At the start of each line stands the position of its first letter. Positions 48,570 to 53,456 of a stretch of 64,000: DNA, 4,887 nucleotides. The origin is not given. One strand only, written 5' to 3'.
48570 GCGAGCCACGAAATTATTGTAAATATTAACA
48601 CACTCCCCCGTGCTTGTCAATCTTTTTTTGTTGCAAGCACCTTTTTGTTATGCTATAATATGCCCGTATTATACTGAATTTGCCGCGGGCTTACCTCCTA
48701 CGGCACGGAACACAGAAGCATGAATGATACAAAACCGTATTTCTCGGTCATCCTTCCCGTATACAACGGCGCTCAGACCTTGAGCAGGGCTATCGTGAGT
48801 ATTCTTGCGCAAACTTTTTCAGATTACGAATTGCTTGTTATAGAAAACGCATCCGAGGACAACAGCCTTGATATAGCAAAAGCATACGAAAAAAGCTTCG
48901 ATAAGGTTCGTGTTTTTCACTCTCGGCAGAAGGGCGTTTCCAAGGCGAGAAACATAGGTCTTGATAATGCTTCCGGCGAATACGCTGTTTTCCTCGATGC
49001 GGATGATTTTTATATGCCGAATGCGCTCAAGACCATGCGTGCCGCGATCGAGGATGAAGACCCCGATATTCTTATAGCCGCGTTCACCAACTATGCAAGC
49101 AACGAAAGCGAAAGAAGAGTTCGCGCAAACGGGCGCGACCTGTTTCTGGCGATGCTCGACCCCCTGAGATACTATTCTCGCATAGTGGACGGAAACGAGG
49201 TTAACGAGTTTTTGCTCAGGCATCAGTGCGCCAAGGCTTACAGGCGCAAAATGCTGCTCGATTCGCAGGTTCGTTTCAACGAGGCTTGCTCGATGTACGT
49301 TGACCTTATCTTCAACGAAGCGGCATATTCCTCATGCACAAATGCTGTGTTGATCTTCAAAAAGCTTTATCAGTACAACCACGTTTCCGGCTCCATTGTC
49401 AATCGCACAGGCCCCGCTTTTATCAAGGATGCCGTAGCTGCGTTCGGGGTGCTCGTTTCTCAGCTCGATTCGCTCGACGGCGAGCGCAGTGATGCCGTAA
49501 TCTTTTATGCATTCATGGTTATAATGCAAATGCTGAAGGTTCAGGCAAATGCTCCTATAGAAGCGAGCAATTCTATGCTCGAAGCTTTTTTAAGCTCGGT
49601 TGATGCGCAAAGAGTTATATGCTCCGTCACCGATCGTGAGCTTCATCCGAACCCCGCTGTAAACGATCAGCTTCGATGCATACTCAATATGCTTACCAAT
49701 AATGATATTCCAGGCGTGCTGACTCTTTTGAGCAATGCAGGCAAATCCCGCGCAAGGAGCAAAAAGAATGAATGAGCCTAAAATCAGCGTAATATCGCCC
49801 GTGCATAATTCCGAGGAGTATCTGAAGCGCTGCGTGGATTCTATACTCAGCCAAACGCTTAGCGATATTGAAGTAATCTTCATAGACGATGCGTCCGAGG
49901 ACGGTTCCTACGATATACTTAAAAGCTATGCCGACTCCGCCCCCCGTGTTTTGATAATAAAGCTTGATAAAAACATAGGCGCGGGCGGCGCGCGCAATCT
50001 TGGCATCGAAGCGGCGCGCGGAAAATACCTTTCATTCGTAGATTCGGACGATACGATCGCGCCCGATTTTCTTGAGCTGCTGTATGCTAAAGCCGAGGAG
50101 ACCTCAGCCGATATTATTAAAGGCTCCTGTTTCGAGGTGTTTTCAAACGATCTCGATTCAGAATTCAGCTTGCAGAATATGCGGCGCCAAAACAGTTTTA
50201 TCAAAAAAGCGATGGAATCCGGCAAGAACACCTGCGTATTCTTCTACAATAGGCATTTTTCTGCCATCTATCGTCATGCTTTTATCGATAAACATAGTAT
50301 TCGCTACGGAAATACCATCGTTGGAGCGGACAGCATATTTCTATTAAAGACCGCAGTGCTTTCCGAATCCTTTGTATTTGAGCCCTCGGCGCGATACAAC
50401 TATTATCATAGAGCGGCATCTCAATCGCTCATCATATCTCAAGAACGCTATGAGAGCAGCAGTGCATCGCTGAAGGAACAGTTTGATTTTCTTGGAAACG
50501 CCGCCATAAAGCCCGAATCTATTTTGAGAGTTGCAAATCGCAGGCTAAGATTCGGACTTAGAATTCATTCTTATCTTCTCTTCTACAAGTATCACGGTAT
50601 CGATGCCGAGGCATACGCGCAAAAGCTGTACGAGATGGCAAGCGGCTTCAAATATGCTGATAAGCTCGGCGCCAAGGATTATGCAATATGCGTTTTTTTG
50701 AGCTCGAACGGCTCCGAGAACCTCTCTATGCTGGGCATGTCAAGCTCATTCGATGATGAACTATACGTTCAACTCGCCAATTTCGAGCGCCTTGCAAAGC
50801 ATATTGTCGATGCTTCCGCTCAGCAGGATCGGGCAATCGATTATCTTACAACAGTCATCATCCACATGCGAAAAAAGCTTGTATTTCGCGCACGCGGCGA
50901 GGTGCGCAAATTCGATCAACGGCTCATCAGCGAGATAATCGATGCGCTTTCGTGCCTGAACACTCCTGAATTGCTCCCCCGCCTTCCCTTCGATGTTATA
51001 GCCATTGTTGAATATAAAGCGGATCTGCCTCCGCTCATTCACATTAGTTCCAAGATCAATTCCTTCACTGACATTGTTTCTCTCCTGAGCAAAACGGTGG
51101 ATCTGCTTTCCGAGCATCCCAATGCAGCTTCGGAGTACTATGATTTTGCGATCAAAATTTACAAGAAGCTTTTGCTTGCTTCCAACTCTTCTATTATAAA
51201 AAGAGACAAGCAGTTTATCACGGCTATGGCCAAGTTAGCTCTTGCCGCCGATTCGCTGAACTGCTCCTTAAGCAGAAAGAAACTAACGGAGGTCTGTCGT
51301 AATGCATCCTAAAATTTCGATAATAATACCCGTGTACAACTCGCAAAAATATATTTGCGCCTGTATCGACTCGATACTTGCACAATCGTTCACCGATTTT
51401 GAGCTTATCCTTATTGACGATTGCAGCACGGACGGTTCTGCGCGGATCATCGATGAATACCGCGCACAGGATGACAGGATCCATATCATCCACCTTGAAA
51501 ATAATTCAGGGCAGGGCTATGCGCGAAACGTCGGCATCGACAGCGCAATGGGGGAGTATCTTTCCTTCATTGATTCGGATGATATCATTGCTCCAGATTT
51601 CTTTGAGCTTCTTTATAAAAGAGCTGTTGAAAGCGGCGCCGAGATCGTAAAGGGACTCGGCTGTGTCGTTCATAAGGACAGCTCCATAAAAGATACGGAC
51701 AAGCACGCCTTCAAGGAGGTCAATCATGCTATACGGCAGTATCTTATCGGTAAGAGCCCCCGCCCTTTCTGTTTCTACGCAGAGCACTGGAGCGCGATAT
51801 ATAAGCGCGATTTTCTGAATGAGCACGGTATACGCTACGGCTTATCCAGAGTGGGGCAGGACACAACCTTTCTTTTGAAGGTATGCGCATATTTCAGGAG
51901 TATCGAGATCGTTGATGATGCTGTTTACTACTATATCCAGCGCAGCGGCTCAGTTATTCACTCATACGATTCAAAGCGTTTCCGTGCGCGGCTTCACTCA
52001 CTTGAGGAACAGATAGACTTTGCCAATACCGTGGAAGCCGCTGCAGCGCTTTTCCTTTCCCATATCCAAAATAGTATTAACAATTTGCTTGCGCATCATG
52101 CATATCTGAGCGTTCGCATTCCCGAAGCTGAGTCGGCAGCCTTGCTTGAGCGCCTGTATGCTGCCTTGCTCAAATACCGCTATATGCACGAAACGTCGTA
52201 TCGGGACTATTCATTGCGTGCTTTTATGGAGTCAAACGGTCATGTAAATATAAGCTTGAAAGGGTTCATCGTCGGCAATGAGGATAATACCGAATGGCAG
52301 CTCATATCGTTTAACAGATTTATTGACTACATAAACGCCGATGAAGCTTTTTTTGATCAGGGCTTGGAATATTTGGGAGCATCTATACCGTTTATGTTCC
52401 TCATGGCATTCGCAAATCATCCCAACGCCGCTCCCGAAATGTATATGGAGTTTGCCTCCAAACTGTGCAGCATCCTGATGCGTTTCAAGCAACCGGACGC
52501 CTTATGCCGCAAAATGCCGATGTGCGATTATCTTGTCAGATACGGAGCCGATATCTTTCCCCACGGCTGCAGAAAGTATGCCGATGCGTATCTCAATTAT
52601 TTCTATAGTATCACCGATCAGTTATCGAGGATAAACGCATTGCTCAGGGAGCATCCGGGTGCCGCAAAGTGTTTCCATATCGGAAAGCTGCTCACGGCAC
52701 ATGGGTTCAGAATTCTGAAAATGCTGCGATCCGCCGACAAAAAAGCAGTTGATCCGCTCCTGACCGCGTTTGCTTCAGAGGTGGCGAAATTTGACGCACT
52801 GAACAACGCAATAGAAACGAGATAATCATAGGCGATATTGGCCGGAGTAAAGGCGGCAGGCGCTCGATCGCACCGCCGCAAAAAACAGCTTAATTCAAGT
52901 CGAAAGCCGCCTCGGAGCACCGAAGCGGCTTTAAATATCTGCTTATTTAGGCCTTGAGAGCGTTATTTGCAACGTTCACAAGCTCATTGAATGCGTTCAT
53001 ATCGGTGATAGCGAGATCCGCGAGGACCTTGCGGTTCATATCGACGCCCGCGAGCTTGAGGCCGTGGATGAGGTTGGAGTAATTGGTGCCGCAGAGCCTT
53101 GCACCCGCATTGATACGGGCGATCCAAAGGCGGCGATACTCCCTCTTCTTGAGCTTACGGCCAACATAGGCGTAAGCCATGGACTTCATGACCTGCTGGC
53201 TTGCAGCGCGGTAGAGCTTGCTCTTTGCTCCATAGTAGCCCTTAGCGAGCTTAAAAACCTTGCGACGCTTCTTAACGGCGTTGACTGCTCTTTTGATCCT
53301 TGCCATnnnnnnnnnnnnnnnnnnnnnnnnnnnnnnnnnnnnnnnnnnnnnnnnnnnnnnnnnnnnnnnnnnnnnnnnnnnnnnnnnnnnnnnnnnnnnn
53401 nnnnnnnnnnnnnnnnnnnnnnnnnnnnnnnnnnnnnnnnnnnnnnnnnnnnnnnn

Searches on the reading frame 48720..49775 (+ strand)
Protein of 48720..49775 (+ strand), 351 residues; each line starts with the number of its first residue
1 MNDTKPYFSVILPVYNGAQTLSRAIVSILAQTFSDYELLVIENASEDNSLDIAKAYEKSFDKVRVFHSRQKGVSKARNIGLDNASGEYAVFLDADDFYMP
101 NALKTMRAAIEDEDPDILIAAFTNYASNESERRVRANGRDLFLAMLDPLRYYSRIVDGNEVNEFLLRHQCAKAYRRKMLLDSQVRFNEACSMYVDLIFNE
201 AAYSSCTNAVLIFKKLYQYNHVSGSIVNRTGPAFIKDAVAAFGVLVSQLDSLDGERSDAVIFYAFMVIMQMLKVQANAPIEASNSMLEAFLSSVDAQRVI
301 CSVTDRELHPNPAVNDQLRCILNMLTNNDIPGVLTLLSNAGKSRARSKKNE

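Call 7: search_protein_families(library=ncbifam, proteins=[window:48720-49775:+], max_evalue=0.01)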
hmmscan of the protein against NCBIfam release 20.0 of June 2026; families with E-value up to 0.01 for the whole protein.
window:48720-49775:+ (351 aa): 24 families
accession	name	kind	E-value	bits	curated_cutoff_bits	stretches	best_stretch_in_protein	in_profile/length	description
NF007482.0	PRK10073.1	equivalog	4.6e-29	101.5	423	1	1-130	1-129/334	glycosyltransferase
NF047683.1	TeichurnBiosyTuaG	equivalog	1.1e-22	80.9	400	1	1-114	1-115/252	teichuronic acid biosynthesis protein TuaG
NF050050.1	ProtGlycPglI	equivalog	2e-18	66.8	500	1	5-110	1-108/306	GalNAc(5)-diNAcBac-PP-undecaprenol beta-1,3-glucosyltransferase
NF053739.1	GlytfEpsEBac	equivalog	6.2e-18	64.7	450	1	6-190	1-189/265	glycosyltransferase EpsE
TIGR03111.1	glyc2_xrt_Gpos1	hypoth_equivalog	1.4e-16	60.4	363.95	1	4-195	47-243/439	TIGR03111 family XrtG-associated glycosyltransferase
TIGR03937.1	PgaC_IcaA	equivalog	3.5e-14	52.6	422.3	1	4-113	43-153/407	poly-beta-1,6-N-acetyl-D-glucosamine synthase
NF038299.1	EPS_HpsN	equivalog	9.7e-14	51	425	1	7-189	2-187/317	hormogonium polysaccharide biosynthesis glycosyltransferase HpsN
NF038302.1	EPS_HpsE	equivalog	3e-13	49.4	300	1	8-101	3-102/307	hormogonium polysaccharide biosynthesis glycosyltransferase HpsE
NF041875.1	EPS_EpsD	equivalog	7.2e-13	48.6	370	1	9-113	2-107/325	exopolysaccharide biosynthesis glycosyltransferase EpsD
TIGR04283.1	glyco_like_mftF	equivalog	4.2e-12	46.1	182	1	9-114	2-101/221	TIGR04283 family arsenosugar biosynthesis glycosyltransferase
NF007453.0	PRK10018.1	equivalog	2.9e-10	40.3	382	1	3-111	3-112/280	colanic acid biosynthesis glycosyltransferase WcaA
TIGR04017.1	WcaA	equivalog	5.3e-10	39.4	495.75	1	4-111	3-111/279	colanic acid biosynthesis glycosyltransferase WcaA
TIGR03965.1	mycofact_glyco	equivalog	5.3e-10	38.8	280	1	5-112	73-181/467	mycofactocin biosynthesis glycosyltransferase MftF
NF041394.1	GtaseAglG_Halo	equivalog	1.7e-08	34.1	440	1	10-114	5-111/304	glucosyl-dolichyl phosphate glucuronosyltransferase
NF007986.1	PRK10714.1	equivalog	2.2e-07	30.2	529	1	8-109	8-114/316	undecaprenyl-phosphate 4-deoxy-4-formamido-L-arabinose transferase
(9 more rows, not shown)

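Call 8: search_protein_families(library=pfam, proteins=[window:48720-49775:+], max_evalue=0.01)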
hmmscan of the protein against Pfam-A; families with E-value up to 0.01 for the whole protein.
window:48720-49775:+ (351 aa): 3 families
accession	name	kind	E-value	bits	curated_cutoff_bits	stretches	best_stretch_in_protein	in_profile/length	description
PF00535.33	Glycos_transf_2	-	1e-35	123.6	23.3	1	9-179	1-164/168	Glycosyl transferase family 2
PF13641.12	Glyco_tranf_2_3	-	9.3e-11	42.6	27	1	6-121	1-120/230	Glycosyltransferase like family 2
PF10111.15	Glyco_tranf_2_2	-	1.9e-09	37.9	27.3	1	9-119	1-119/276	Glycosyltransferase like family 2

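Call 61: search_solved_structures(query=window:48720-49775:+, max_evalue=0.001)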
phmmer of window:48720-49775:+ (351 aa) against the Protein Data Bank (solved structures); distinct sequences matched with E-value up to 0.001: 28.
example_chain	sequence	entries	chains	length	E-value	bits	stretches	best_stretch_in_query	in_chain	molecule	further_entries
5hea_A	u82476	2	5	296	1.5e-20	76.8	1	6-127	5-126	Putative glycosyltransferase (GalT1)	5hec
2z87_A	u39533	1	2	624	1.9e-19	73.2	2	6-131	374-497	Chondroitin synthase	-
2z86_A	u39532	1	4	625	1.9e-19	73.2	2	6-131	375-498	Chondroitin synthase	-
3bcv_A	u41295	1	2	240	9.8e-19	70.9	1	6-117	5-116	Putative glycosyltransferase protein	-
5tz8_A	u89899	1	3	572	1.9e-15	60.1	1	8-219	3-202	Glycosyl transferase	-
5tze_C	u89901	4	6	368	2.4e-15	59.8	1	8-219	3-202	Glycosyl transferase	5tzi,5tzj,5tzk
6h1j_A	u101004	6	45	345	1.5e-12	50.6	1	8-122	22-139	Probable ss-1,3-N-acetylglucosaminyltransferase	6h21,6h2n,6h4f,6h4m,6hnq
8vh7_A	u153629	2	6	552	1.4e-11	47.4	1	2-145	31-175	Heparosan synthase B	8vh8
8viw_A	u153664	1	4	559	1.5e-11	47.3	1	2-145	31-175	Heparosan synthase B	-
1h7l_A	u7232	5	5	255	1.6e-11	47.2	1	6-135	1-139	SPORE COAT POLYSACCHARIDE BIOSYNTHESIS PROTEIN SPSA | PROTEIN (SPORE COAT POLYSACCHARIDE BIOSYNTHESIS PROTEIN SPSA)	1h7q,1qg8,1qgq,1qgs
9jma_A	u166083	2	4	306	2.4e-09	40.1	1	8-104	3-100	GalNAc(5)-diNAcBac-PP-undecaprenol beta-1,3-glucosyltransferase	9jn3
6p61_A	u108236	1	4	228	1.2e-08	37.7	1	6-104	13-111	Glycosyltransferase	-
3l7j_A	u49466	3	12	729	3e-08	36.4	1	9-200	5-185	Teichoic acid biosynthesis protein F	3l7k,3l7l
3l7i_A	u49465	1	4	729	3e-08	36.4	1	9-200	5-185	Teichoic acid biosynthesis protein F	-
3l7m_A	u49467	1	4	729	3e-08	36.4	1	9-200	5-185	Teichoic acid biosynthesis protein F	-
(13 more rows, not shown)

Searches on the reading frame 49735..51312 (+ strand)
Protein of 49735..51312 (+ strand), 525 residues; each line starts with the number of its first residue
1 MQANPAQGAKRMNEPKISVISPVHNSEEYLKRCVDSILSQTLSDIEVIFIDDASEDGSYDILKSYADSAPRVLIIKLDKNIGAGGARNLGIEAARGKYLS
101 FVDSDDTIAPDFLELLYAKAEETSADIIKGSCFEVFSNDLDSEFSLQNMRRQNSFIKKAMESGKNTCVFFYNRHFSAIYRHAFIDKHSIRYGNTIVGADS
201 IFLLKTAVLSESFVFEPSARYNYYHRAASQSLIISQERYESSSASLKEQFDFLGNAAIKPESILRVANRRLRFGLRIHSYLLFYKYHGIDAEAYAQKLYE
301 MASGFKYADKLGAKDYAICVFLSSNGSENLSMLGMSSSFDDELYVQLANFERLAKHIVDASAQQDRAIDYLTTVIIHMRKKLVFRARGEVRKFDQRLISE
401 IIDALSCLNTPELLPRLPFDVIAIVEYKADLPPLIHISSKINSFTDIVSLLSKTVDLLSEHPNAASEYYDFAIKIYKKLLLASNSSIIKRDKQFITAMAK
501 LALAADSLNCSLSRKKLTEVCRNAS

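Call 7: search_protein_families(library=ncbifam, proteins=[window:49735-51312:+], max_evalue=0.01)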
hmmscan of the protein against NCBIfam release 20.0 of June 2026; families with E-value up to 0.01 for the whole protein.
window:49735-51312:+ (525 aa): 25 families
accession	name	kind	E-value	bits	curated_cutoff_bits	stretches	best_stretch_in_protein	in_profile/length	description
NF007482.0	PRK10073.1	equivalog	1.2e-33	116.5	423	1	13-232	4-224/334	glycosyltransferase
NF047683.1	TeichurnBiosyTuaG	equivalog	4.2e-25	88.8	400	1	13-114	4-105/252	teichuronic acid biosynthesis protein TuaG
NF050050.1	ProtGlycPglI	equivalog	2.6e-20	73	500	1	15-201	2-180/306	GalNAc(5)-diNAcBac-PP-undecaprenol beta-1,3-glucosyltransferase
TIGR03965.1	mycofact_glyco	equivalog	2.1e-19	69.7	280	1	13-126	72-185/467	mycofactocin biosynthesis glycosyltransferase MftF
NF053739.1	GlytfEpsEBac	equivalog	6.4e-18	64.7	450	1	15-143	1-130/265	glycosyltransferase EpsE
TIGR03937.1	PgaC_IcaA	equivalog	5.1e-16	58.6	422.3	1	9-117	39-147/407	poly-beta-1,6-N-acetyl-D-glucosamine synthase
NF041875.1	EPS_EpsD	equivalog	1.7e-15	57.3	370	1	17-131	1-115/325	exopolysaccharide biosynthesis glycosyltransferase EpsD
TIGR03111.1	glyc2_xrt_Gpos1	hypoth_equivalog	6.2e-15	54.9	363.95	1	13-122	47-158/439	TIGR03111 family XrtG-associated glycosyltransferase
NF007453.0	PRK10018.1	equivalog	6.4e-13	49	382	1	13-122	4-113/280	colanic acid biosynthesis glycosyltransferase WcaA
TIGR04017.1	WcaA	equivalog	2.7e-12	46.9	495.75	1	13-122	3-112/279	colanic acid biosynthesis glycosyltransferase WcaA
NF041394.1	GtaseAglG_Halo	equivalog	2.7e-12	46.6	440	1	16-130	2-117/304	glucosyl-dolichyl phosphate glucuronosyltransferase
TIGR04242.1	nodulat_NodC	equivalog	2.8e-10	39.7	550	1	12-124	45-160/395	chitooligosaccharide synthase NodC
TIGR04283.1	glyco_like_mftF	equivalog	6.6e-10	38.9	182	1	17-123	1-100/221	TIGR04283 family arsenosugar biosynthesis glycosyltransferase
NF038299.1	EPS_HpsN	equivalog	1.1e-09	37.8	425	1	15-133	1-120/317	hormogonium polysaccharide biosynthesis glycosyltransferase HpsN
NF038302.1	EPS_HpsE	equivalog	1.1e-09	37.7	300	1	17-120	3-111/307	hormogonium polysaccharide biosynthesis glycosyltransferase HpsE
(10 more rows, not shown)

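Call 8: search_protein_families(library=pfam, proteins=[window:49735-51312:+], max_evalue=0.01)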
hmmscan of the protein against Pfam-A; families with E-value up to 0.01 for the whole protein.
window:49735-51312:+ (525 aa): 4 families
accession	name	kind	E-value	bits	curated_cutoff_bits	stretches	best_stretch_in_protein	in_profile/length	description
PF00535.33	Glycos_transf_2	-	1.1e-39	136.5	23.3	1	18-182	1-163/168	Glycosyl transferase family 2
PF10111.15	Glyco_tranf_2_2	-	1.5e-11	44.7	27.3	1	18-161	1-152/276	Glycosyltransferase like family 2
PF13641.12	Glyco_tranf_2_3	-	2.4e-08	34.7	27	1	15-130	1-121/230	Glycosyltransferase like family 2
PF13704.12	Glyco_tranf_2_4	-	0.0042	18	27.5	0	25-108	2-84/98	Glycosyl transferase family 2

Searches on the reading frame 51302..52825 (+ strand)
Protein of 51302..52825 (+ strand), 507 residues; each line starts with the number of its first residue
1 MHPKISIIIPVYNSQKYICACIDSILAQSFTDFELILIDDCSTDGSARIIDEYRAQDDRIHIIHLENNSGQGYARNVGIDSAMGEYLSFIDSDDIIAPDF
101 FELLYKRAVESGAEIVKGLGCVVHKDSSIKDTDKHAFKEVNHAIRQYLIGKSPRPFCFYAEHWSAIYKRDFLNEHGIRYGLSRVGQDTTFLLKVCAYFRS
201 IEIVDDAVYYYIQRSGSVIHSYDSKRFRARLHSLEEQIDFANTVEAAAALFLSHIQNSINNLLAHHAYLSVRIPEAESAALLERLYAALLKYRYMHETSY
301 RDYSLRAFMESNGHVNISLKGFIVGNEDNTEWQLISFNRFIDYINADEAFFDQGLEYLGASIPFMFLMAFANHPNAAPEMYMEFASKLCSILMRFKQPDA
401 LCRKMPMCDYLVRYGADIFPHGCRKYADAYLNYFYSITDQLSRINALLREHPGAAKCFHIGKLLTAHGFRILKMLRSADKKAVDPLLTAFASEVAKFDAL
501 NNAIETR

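Call 60: search_solved_structures(query=window:51302-52825:+, max_evalue=0.001)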
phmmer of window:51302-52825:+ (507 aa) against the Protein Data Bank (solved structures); distinct sequences matched with E-value up to 0.001: 30.
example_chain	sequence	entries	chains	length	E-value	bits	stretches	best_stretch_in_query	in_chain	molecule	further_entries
5hea_A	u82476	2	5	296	7.1e-34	120.6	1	5-235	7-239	Putative glycosyltransferase (GalT1)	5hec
3bcv_A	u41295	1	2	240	2e-27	99.3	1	3-211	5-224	Putative glycosyltransferase protein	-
2z87_A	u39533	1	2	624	5.2e-24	88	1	3-104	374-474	Chondroitin synthase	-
2z86_A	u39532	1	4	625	5.2e-24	88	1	3-104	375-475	Chondroitin synthase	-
5tze_C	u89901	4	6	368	2.9e-21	79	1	4-218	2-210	Glycosyl transferase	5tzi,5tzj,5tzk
5tz8_A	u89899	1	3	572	7.2e-21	77.7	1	4-218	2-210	Glycosyl transferase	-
3l7m_A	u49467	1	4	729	2.8e-17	65.8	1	4-100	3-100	Teichoic acid biosynthesis protein F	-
3l7i_A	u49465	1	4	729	2.8e-17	65.8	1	4-100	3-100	Teichoic acid biosynthesis protein F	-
3l7j_A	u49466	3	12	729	2.8e-17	65.8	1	4-100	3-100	Teichoic acid biosynthesis protein F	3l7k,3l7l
6h1j_A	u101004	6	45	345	3.5e-16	62.2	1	3-213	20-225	Probable ss-1,3-N-acetylglucosaminyltransferase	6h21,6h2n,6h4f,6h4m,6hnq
6p61_A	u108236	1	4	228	2.7e-15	59.3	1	3-106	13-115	Glycosyltransferase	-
8bz4_A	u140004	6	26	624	9.2e-13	50.9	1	4-214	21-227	Glycosyltransferase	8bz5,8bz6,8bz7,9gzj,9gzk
8vh7_A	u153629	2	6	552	3e-12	49.2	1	2-99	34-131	Heparosan synthase B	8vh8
8viw_A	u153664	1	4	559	3.1e-12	49.2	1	2-99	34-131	Heparosan synthase B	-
8bz8_A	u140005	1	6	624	4.4e-12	48.7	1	4-121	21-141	Glycosyltransferase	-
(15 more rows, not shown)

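Call 74: search_protein_families(library=pfam, proteins=[window:51302-52825:+], max_evalue=0.001)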
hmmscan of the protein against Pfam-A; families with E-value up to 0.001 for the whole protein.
window:51302-52825:+ (507 aa): 3 families
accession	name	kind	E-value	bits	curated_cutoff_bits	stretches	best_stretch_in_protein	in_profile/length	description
PF00535.33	Glycos_transf_2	-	2e-38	132.4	23.3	1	6-174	1-166/168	Glycosyl transferase family 2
PF10111.15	Glyco_tranf_2_2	-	6.3e-14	52.5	27.3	1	6-106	1-104/276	Glycosyltransferase like family 2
PF13641.12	Glyco_tranf_2_3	-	4.8e-13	50.1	27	1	3-163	1-132/230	Glycosyltransferase like family 2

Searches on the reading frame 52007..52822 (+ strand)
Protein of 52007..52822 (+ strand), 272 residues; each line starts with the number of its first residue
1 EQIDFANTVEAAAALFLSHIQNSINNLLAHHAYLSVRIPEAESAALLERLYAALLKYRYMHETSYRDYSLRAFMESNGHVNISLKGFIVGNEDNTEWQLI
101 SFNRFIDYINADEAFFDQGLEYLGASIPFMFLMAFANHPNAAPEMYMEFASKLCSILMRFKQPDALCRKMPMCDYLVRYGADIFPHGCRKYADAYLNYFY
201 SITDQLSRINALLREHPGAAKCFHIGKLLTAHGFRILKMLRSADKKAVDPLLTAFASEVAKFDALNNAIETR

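Call 94: search_solved_structures(query=A6, max_evalue=10)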
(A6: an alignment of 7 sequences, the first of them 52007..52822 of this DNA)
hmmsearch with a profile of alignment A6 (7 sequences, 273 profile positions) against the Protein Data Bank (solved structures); distinct sequences matched with E-value up to 10: 0.

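Call 95: search_protein_families(library=pfam, alignment_id=A6, max_evalue=1)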
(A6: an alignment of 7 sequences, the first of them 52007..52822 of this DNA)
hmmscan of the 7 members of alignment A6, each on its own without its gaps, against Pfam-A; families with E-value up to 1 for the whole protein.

A. member 1, window:52007-52822:+ (272 aa): 0 families

B. families by the number of members that match (of 7 scanned): 2 families
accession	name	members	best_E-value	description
PF12873.12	DUF3825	1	0.067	Domain of unknown function (DUF3825)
PF00669.25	Flagellin_N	1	0.15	Bacterial flagellin N-terminal helical region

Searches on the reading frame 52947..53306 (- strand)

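Call 74: search_protein_families(library=pfam, proteins=[window:52947-53306:-], max_evalue=0.001)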
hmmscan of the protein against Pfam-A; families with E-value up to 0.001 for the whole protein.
window:52947-53306:- (119 aa): 1 family
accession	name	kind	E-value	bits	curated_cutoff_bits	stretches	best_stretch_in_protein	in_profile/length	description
PF00453.23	Ribosomal_L20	-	1.6e-43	147.6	30.8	1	3-109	1-107/107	Ribosomal protein L20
